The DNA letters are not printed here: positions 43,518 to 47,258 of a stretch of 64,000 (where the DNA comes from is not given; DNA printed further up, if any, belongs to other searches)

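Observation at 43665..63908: Single 20.2-kb ORF encoding a 6747-aa repeat protein (probable beta-helical adhesin/fibre), followed by a lipoprotein gene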

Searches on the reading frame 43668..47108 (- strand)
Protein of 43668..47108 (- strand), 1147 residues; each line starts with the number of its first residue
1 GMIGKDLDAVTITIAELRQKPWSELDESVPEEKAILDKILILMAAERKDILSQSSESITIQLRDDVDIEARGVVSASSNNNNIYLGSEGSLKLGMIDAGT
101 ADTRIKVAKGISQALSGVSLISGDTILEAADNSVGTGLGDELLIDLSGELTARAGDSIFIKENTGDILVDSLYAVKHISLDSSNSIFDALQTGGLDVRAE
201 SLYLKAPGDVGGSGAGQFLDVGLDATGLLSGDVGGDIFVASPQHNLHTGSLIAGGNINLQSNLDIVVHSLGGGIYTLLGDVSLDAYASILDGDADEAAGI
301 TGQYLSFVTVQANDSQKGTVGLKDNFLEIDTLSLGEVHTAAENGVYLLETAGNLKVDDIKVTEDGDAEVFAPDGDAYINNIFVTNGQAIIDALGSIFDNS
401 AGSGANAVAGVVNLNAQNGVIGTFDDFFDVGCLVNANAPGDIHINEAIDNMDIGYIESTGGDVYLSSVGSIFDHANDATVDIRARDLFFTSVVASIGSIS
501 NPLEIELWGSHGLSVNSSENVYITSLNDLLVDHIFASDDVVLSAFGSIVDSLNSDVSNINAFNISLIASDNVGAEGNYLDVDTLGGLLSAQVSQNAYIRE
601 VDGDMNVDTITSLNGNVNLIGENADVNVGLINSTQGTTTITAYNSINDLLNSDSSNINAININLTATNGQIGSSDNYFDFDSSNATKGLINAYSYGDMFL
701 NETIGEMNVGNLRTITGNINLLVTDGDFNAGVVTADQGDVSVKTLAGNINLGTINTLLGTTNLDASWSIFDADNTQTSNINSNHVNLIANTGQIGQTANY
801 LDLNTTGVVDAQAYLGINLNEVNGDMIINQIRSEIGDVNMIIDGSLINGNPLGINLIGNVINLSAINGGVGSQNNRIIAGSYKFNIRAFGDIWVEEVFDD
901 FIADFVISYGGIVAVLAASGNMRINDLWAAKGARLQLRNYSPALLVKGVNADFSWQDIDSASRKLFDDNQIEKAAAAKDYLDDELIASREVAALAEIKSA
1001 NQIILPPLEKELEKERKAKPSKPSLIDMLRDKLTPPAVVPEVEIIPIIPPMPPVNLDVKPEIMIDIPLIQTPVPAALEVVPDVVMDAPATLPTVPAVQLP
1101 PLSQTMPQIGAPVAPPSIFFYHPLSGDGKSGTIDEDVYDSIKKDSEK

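Call 70: search_protein_families(library=ncbifam, proteins=[window:43668-47108:-], max_evalue=0.01)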
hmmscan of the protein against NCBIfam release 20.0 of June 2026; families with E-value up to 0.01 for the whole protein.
window:43668-47108:- (1147 aa): 0 families
